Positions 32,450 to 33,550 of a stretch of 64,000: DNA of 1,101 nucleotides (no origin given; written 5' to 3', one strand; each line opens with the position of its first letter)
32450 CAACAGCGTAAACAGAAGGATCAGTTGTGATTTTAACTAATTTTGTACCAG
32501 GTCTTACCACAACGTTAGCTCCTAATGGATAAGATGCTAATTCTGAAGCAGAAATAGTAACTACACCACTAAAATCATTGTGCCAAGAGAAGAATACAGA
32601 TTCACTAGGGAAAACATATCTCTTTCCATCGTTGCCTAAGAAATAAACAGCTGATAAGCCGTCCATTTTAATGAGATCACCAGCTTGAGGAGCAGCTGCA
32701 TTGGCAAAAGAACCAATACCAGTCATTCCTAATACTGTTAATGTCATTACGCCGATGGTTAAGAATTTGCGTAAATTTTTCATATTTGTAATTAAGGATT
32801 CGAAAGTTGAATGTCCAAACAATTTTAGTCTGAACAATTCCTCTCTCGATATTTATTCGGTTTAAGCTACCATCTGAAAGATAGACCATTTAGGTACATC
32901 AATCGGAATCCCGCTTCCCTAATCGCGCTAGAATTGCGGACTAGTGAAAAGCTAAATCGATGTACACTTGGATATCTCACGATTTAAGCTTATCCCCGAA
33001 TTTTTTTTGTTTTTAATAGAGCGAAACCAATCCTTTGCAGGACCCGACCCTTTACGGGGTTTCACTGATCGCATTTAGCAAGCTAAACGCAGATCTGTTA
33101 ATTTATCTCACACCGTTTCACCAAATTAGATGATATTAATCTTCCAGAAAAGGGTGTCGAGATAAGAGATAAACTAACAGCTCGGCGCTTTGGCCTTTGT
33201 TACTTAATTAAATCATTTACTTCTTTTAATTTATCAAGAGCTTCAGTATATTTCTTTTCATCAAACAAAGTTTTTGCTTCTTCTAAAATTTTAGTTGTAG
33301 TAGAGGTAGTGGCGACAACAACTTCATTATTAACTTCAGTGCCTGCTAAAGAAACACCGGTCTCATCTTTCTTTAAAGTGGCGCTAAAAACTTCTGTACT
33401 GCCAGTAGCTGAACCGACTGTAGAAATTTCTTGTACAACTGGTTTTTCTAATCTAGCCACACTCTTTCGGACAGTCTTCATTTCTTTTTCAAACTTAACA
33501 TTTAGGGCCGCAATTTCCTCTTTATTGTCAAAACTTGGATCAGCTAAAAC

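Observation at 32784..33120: ~300-nt GC-enriched leader with strand-specific helices and mutually exclusive pairings upstream of the S-layer-like gene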

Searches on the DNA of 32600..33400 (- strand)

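Call 4: search_rna_families(source=window, start=32600, end=33400, threshold=evalue, max_evalue=10, show_alignments=3)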
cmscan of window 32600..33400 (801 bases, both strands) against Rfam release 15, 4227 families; matches with E-value up to 10: 6.
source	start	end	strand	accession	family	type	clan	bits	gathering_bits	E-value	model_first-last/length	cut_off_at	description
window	33267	33329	+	RF04181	rteR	Gene; sRNA;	-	18.3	72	5.5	1-84/84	no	rteR sRNA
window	33254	33296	-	RF02418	Spd-sr07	Gene; sRNA;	-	17.1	55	8.6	1-63/63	no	Streptococcus sRNA Spd-sr07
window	32633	32706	-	RF02407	snoR122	Gene; snRNA; snoRNA; CD-box;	-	16.7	36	5.8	1-74/74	no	Small nucleolar RNA snoR122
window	33347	33372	-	RF02478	GlsR10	Gene; snRNA; snoRNA; CD-box;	-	15.2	75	4.9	1-68/68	no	Small nucleolar RNA GlsR10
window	32600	32647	+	RF02718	sca_ncR14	Gene; snRNA; snoRNA; scaRNA;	-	13.1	62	9.1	84-131/131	5'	Small Cajal body specific RNA ncR14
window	33122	33229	+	RF01471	rliB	Gene; sRNA;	-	12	40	9.7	1-360/360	no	Listeria sRNA rliB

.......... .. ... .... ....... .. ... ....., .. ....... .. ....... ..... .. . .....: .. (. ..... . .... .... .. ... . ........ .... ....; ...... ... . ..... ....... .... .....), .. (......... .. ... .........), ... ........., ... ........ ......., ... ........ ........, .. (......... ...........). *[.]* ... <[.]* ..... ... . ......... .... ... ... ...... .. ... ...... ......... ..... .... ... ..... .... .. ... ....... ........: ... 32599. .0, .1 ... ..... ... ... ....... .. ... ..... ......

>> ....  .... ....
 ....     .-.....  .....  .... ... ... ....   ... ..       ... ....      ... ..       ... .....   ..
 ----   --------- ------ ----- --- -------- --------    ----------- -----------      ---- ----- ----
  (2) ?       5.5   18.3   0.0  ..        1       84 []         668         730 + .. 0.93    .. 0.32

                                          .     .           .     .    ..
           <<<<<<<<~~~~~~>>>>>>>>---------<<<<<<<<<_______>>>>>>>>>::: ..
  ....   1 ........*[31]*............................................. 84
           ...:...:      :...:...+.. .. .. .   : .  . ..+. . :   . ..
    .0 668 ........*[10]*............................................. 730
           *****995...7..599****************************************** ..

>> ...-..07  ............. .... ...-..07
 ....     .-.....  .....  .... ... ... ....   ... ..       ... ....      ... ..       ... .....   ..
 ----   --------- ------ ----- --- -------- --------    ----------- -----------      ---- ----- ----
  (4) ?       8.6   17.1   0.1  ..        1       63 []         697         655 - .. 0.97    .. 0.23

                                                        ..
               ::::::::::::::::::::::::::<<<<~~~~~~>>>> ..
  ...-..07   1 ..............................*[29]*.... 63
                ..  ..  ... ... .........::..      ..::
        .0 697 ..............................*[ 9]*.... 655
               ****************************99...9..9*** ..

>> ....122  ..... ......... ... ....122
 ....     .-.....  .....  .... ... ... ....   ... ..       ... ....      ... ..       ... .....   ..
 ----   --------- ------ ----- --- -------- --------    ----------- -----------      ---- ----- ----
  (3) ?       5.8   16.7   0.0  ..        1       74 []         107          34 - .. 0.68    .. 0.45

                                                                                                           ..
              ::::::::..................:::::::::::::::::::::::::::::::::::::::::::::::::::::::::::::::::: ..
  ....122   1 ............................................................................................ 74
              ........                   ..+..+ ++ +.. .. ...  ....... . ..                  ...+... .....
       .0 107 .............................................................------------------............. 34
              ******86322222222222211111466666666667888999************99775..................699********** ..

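Call 26: build_rna_model(alignment_id=A3)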
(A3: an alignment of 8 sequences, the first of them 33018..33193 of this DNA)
Model R1 built from alignment A3 (8 sequences, 186 columns); structure: RNAalifold consensus.
model positions 178; base pairs 50; branch points 2; effective number of sequences 1.18; information 0.59 bits per position. Calibrated on 0.2 Mb of random sequence (short: E-values are rough).
structure used (alignment columns):
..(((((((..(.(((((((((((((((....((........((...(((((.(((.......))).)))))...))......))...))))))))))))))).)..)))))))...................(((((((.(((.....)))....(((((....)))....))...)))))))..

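Call 27: search_with_rna_model(model_id=R1, sources=[window, L001, L002, L003, L004, L005, L006, L007, L008, L009, L010, L011, L012, L013, L014, L015, L016, L017, L018, L019, L020, L021, L022, L023, L024, L025, L026, L027, L028, L029, L030, L031, L032, L033, L034, L035, L036, L037, L038, L039, L040, L041, L042, L043, L044, L045, L046, L047, L048, L049, L050, L051, L052, L053, L054, L055, L056, L057, L058, L059, L060, L061, L062, L063, L064, L065, L066, L067, L068, L069, L070, L071, L072, L073, L074, L075, L076, L077, L078, L079, L080, L081], max_evalue=1, make_alignment=true)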
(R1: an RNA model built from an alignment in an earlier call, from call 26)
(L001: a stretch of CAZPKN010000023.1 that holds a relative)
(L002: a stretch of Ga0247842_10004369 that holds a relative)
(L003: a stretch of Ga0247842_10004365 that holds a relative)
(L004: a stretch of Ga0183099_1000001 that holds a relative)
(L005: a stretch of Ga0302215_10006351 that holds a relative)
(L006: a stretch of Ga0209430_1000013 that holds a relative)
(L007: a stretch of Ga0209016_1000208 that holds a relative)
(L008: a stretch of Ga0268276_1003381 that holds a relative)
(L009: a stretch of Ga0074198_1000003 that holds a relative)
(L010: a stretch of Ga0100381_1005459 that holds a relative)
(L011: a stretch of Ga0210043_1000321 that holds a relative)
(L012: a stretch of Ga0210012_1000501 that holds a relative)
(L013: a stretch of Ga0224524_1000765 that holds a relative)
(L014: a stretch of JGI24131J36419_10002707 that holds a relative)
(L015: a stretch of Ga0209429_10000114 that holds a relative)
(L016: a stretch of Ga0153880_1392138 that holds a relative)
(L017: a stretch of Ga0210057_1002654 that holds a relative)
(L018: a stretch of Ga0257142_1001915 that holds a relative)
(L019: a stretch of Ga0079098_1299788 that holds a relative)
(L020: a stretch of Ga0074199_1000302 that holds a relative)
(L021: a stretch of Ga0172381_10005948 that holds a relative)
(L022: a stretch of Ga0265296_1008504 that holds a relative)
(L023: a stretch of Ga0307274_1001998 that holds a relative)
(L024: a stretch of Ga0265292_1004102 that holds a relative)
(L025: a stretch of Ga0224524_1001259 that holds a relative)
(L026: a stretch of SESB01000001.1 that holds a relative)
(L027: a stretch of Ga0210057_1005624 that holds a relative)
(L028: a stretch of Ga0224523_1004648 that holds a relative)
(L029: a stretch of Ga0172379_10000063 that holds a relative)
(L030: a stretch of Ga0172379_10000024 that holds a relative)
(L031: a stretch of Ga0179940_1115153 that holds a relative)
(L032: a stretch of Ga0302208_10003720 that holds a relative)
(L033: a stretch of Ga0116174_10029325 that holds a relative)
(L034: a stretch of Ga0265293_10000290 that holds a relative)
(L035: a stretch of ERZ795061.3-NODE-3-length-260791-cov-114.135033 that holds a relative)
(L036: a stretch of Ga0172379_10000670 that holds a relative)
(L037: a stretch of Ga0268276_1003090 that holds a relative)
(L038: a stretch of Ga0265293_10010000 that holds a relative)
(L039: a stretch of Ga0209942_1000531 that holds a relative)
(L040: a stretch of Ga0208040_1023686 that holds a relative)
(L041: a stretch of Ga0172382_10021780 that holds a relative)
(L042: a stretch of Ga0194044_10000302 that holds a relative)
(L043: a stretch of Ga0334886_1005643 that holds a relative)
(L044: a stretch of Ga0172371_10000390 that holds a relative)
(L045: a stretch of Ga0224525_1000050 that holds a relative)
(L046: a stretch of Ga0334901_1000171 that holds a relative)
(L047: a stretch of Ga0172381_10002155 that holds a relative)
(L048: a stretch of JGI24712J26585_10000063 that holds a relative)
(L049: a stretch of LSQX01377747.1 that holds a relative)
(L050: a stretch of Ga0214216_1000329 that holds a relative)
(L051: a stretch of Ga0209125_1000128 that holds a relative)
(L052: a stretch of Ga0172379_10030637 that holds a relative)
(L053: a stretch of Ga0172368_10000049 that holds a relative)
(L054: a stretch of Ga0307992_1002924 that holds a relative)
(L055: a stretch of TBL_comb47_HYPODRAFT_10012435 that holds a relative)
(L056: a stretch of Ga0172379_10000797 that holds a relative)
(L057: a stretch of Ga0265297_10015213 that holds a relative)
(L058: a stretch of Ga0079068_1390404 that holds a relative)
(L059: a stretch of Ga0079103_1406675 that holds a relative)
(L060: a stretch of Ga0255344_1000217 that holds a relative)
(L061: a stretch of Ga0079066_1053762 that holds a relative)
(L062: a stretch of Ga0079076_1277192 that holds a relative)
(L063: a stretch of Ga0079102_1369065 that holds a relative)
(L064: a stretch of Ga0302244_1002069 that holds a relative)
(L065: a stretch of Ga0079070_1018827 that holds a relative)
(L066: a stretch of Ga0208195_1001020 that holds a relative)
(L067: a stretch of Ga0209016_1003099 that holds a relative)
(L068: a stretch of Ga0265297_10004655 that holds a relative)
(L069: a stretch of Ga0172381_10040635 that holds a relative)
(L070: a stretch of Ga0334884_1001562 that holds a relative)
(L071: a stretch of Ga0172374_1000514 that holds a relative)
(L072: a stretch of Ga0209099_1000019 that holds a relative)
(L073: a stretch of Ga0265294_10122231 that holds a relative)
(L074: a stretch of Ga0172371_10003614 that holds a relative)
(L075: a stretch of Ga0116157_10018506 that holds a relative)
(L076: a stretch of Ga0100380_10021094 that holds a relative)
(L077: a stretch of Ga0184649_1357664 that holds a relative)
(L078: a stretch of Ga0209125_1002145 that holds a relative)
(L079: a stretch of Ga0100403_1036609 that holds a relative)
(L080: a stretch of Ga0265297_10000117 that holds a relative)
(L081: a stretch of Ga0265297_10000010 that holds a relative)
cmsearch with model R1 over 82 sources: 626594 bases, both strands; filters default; matches with E-value up to 1: 89.
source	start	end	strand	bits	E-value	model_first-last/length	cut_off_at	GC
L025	1304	1481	+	208.2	7.4e-45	1-178/178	no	0.43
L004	2603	2779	+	205.3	3.3e-44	1-178/178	no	0.45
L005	2272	2447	+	200.4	4.4e-43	1-178/178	no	0.44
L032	2602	2777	+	200.4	4.4e-43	1-178/178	no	0.44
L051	2589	2767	+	198.2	1.3e-42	1-178/178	no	0.44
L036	2590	2768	+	196.9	2.7e-42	1-178/178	no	0.44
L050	2590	2768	+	188.2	2.5e-40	1-178/178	no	0.45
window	33018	33193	-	178.8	3.4e-38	1-178/178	no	0.43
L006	2583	2766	+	162.2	2e-34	1-178/178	no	0.43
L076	718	908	+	79.9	1e-15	1-178/178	no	0.48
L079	445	635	+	74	2.2e-14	1-178/178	no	0.42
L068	2507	2694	+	73.2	3.3e-14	1-178/178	no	0.4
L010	379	556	+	72.5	5e-14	1-178/178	no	0.47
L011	2539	2716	+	72.5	5e-14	1-178/178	no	0.47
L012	2539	2716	+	72.5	5e-14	1-178/178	no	0.47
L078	2508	2626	+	72.2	5.7e-14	1-178/178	no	0.43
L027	2487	2673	+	70.4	1.5e-13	1-178/178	no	0.43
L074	2548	2714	+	69.4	2.4e-13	1-178/178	no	0.43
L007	2493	2682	+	66.8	9.6e-13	1-178/178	no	0.44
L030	2519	2709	+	65.7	1.7e-12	1-178/178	no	0.47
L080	2550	2708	+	65.7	1.7e-12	1-178/178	no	0.51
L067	2513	2676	+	65.4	2e-12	1-178/178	no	0.46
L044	2544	2708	+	61.3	1.7e-11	1-178/178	no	0.44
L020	2538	2702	+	60.5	2.6e-11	1-178/178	no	0.45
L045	2574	2740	+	60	3.4e-11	1-178/178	no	0.42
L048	2545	2711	+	59.5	4.3e-11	1-178/178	no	0.42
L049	2545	2711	+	59.5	4.3e-11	1-178/178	no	0.42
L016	2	167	+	55.4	3.7e-10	1-178/178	no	0.45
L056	2539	2702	+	54.7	5.3e-10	1-178/178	no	0.49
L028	20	185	+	52.8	1.4e-09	1-178/178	no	0.46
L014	1659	1825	+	52.4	1.8e-09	1-178/178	no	0.5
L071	2536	2705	+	51.7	2.6e-09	1-178/178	no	0.51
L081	2578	2742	+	51.1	3.5e-09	1-178/178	no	0.46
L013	18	184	+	50.2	5.6e-09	1-178/178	no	0.46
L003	2538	2703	+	48.3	1.5e-08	1-178/178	no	0.45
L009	2544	2709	+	48.2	1.6e-08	1-178/178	no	0.46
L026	2549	2708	+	47.3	2.5e-08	1-178/178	no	0.46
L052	686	851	+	46.8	3.4e-08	1-178/178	no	0.48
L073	279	488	+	45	8.5e-08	1-178/178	no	0.43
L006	2528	2696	-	44.3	1.3e-07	1-178/178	no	0.37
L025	1295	1415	-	42.2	3.6e-07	1-178/178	no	0.38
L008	2464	2584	+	41.3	5.9e-07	1-178/178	no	0.44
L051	2553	2702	-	40.8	7.5e-07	1-178/178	no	0.41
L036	2550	2703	-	40.6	8.5e-07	1-178/178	no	0.38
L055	2422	2585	+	39.9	1.3e-06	1-178/178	no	0.52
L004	2595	2713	-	39.5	1.5e-06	1-178/178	no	0.41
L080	2496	2657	-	39.4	1.6e-06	1-178/178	no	0.42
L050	2561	2704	-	38.5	2.6e-06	1-178/178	no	0.38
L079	419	554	-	36.8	6.2e-06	1-178/178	no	0.38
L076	692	829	-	36.3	8.2e-06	1-178/178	no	0.41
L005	2261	2381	-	32.1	7.4e-05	1-178/178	no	0.42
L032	2591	2711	-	32.1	7.4e-05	1-178/178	no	0.42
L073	290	385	-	31.3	0.00011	12-101/178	no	0.3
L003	2507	2650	-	30.5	0.00017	1-178/178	no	0.39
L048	2518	2656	-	30.4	0.00018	1-178/178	no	0.39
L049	2518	2656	-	30.4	0.00018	1-178/178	no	0.39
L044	2526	2656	-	30.1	0.00021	1-178/178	no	0.4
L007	2457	2604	-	29.3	0.00031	1-178/178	no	0.32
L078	2492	2621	-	29.2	0.00033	1-178/178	no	0.39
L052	624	796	-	29.2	0.00034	1-178/178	no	0.38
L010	325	488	-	29.1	0.00034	1-178/178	no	0.31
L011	2485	2648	-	29.1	0.00034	1-178/178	no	0.31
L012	2485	2648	-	29.1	0.00034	1-178/178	no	0.31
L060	2508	2627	+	29.1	0.00035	1-178/178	no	0.43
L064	2508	2627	+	29.1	0.00035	1-178/178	no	0.43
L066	2508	2627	+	29.1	0.00035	1-178/178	no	0.43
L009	2522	2656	-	28.8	0.00041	1-178/178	no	0.44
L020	2502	2650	-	28.4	0.00052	1-178/178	no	0.38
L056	2473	2650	-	28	0.00061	1-178/178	no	0.39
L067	2499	2621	-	26.6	0.0013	1-178/178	no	0.41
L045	2544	2685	-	26.2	0.0016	1-178/178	no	0.39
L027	2465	2601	-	26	0.0018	1-178/178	no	0.37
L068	2483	2622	-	25.9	0.0019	1-178/178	no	0.32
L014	1640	1769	-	24.7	0.0034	1-178/178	no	0.47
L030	2510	2630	-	23.1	0.0079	1-178/178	no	0.42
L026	2522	2655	-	22.7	0.01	1-178/178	no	0.37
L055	2377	2531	-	21.3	0.021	1-178/178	no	0.45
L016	1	113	-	19.9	0.043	1-113/178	3'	0.48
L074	2520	2657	-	19.9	0.043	1-178/178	no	0.35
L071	2524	2646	-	19.4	0.055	1-178/178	no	0.48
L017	2425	2541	+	19.4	0.056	1-178/178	no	0.34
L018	4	130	+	19.2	0.061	1-178/178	no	0.57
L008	2422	2576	-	19.2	0.063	1-178/178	no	0.36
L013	1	129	-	18.1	0.11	1-131/178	3'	0.38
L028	1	131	-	18.1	0.11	1-130/178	3'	0.44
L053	2484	2572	+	17.5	0.15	1-178/178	no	0.37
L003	6537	6664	-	14.2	0.84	1-178/178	no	0.33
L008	2644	2700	+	14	0.95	126-176/178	no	0.47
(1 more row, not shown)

Alignment A5: 89 matches aligned to the model, 391 columns, each read 5' to 3' on its own strand. Consensus structure (alignment columns), stored with it:
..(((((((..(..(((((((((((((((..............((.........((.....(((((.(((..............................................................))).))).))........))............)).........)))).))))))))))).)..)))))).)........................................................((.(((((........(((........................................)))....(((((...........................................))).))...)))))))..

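Call 28: build_rna_model(alignment_id=A4)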
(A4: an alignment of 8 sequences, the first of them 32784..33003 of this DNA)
Model R2 built from alignment A4 (8 sequences, 227 columns); structure: RNAalifold consensus.
model positions 218; base pairs 63; branch points 2; effective number of sequences 1.34; information 0.59 bits per position. Calibrated on 0.2 Mb of random sequence (short: E-values are rough).
structure used (alignment columns):
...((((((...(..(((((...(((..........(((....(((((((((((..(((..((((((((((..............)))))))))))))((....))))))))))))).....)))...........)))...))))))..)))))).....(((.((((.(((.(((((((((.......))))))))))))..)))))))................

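Call 29: search_with_rna_model(model_id=R2, sources=[window, L001, L002, L003, L004, L005, L006, L007, L008, L009, L010, L011, L012, L013, L014, L015, L016, L017, L018, L019, L020, L021, L022, L023, L024, L025, L026, L027, L028, L029, L030, L031, L032, L033, L034, L035, L036, L037, L038, L039, L040, L041, L042, L043, L044, L045, L046, L047, L048, L049, L050, L051, L052, L053, L054, L055, L056, L057, L058, L059, L060, L061, L062, L063, L064, L065, L066, L067, L068, L069, L070, L071, L072, L073, L074, L075, L076, L077, L078, L079, L080, L081], max_evalue=1, make_alignment=true)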
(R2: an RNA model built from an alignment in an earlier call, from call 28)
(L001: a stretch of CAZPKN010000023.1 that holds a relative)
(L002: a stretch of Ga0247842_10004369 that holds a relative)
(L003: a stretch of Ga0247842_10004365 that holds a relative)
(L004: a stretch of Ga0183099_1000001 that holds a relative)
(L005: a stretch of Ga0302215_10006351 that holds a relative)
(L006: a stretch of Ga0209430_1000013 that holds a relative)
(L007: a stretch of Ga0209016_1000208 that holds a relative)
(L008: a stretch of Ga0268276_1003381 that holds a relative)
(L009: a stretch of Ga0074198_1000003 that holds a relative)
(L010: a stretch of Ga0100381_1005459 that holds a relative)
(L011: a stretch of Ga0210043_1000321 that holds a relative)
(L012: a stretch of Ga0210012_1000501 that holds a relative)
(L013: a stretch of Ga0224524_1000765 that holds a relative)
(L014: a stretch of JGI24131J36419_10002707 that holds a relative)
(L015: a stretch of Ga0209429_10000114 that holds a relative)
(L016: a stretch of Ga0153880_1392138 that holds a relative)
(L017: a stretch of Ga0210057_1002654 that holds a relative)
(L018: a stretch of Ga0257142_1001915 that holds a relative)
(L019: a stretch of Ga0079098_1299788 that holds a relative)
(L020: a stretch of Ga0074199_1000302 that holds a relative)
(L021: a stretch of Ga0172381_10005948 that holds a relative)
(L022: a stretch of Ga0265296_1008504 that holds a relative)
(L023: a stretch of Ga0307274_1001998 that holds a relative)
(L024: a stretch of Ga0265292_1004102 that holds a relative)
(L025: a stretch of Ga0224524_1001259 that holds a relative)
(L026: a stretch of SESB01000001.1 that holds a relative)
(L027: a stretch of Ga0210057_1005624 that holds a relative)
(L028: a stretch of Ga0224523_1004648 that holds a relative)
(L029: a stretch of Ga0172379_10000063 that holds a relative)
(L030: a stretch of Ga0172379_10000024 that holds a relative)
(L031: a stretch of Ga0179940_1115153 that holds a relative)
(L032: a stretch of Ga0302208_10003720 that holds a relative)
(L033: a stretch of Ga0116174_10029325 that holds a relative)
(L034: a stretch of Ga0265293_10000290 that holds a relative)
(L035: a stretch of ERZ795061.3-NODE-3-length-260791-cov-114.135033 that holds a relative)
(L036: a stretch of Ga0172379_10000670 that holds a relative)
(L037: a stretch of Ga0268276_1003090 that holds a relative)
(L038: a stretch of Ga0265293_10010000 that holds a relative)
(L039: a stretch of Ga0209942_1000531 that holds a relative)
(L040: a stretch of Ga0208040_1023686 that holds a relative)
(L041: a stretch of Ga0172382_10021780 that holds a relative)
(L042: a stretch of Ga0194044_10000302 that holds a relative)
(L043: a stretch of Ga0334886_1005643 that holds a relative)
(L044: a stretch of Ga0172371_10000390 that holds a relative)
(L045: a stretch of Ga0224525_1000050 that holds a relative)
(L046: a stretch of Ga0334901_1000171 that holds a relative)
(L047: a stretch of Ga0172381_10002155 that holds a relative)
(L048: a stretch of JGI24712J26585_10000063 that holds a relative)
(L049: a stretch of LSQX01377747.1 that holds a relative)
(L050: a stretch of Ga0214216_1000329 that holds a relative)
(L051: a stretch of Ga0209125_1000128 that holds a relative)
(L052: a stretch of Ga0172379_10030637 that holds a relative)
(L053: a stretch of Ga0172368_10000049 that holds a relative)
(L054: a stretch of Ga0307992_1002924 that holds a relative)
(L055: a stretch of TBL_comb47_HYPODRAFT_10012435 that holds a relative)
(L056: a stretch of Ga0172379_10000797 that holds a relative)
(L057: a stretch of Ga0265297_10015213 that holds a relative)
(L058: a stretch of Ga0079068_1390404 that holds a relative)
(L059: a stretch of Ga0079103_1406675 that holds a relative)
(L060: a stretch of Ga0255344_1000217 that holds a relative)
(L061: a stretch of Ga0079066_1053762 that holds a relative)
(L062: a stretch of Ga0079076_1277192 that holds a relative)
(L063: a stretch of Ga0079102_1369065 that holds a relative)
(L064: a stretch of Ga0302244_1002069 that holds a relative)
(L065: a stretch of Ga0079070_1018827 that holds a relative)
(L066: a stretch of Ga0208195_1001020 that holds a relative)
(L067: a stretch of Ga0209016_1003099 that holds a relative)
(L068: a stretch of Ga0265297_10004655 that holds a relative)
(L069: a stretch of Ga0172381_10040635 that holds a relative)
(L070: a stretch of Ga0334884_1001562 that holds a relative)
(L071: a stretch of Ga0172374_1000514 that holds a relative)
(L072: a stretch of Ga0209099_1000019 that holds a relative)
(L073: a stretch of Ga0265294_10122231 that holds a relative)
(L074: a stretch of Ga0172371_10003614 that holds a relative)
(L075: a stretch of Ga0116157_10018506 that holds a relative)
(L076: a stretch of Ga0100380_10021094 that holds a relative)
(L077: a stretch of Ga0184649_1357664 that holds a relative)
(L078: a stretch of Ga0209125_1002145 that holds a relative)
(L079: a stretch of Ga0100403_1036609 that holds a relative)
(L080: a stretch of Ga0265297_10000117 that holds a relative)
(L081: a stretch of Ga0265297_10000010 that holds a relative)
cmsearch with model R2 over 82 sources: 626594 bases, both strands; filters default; matches with E-value up to 1: 62.
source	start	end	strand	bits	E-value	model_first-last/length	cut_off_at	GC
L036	2784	3000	+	237.6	3.8e-48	1-218/218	no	0.44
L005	2463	2670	+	230.1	1.5e-46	1-218/218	no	0.38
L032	2793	3000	+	230.1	1.5e-46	1-218/218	no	0.38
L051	2782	3000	+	226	1.1e-45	1-218/218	no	0.42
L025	1497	1714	+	222.8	5.6e-45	1-218/218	no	0.38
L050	2783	3000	+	222.8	5.6e-45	1-218/218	no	0.42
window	32784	33003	-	214.6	3.1e-43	1-218/218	no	0.37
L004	2794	3000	+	200.4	3.3e-40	1-218/218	no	0.39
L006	2783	3000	+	178.9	1.3e-35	1-218/218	no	0.4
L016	181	461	+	93.8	2e-17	1-218/218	no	0.37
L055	2595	2869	+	91.9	5.1e-17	1-218/218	no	0.37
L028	199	480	+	90.9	8.4e-17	1-218/218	no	0.37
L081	2756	2999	+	80.7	1.2e-14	1-218/218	no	0.39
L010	568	842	+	80.1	1.7e-14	1-218/218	no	0.37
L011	2728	3002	+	80.1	1.7e-14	1-218/218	no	0.37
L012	2728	3002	+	80.1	1.7e-14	1-218/218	no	0.37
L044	2726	3000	+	74.6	2.5e-13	1-218/218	no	0.36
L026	2744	3003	+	74.5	2.6e-13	1-218/218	no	0.38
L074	2726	2999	+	74.4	2.7e-13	1-218/218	no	0.38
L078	2718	2996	+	71.7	1e-12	1-218/218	no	0.34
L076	922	1199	+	70.1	2.2e-12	1-218/218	no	0.41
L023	4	266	+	69.8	2.7e-12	1-218/218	no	0.38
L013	204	480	+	68.7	4.5e-12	1-218/218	no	0.4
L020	2722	3000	+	67.8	7e-12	1-218/218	no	0.36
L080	2726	2999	+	67.8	7.1e-12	1-218/218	no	0.4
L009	2744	3003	+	66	1.7e-11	1-218/218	no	0.39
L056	2716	3006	+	65.9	1.8e-11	1-218/218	no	0.4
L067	2695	2975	+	65.6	2e-11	1-218/218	no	0.41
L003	2724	3000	+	64.2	4.2e-11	1-218/218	no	0.4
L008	2726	2999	+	63.7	5.4e-11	1-218/218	no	0.41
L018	153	426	+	63.7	5.4e-11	1-218/218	no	0.41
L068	2719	2996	+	61.4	1.6e-10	1-218/218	no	0.32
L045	2758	3001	+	60.9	2.1e-10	1-218/218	no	0.35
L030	2739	3002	+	58.1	8.4e-10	1-218/218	no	0.45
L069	1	227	+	55.7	2.7e-09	53-218/218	5'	0.46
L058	131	348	+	54.7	4.5e-09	1-218/218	no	0.44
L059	120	337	+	54.7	4.5e-09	1-218/218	no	0.44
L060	2698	2915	+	54.7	4.5e-09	1-218/218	no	0.44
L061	127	344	+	54.7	4.5e-09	1-218/218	no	0.44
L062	127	344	+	54.7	4.5e-09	1-218/218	no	0.44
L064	2698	2915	+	54.7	4.5e-09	1-218/218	no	0.44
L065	131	348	+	54.7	4.5e-09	1-218/218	no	0.44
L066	2698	2915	+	54.7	4.5e-09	1-218/218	no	0.44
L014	1834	2119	+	54.4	5.2e-09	1-218/218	no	0.37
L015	99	384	+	54.4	5.2e-09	1-218/218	no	0.37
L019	69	348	+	54.1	6e-09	1-218/218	no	0.42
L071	2784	2999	+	52.8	1.1e-08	1-218/218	no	0.36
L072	2729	2961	+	52.2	1.5e-08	1-218/218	no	0.44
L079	652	948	+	51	2.7e-08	1-218/218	no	0.35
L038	2703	2948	+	50.3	3.9e-08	1-218/218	no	0.31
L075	2703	2954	+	48.3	1e-07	1-218/218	no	0.32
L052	933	1154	+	43.6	1e-06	1-218/218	no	0.4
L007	2765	2978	+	41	3.8e-06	1-218/218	no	0.4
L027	2766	2975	+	40.1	5.9e-06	1-218/218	no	0.36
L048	2768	2893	+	36.6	3.2e-05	42-109/218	no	0.45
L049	2768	2893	+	36.6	3.2e-05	42-109/218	no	0.45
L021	1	206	+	35.2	6.5e-05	1-218/218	no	0.41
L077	121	246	+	34.2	0.00011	42-109/218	no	0.52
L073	597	724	+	33.1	0.00018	42-109/218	no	0.46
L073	808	899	+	23.2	0.024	1-218/218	no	0.28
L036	2769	2932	-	21.3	0.061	1-218/218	no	0.45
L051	2750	2930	-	19.4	0.15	3-208/218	no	0.43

Alignment A6: 62 matches aligned to the model, 451 columns, each read 5' to 3' on its own strand. Consensus structure (alignment columns), stored with it:
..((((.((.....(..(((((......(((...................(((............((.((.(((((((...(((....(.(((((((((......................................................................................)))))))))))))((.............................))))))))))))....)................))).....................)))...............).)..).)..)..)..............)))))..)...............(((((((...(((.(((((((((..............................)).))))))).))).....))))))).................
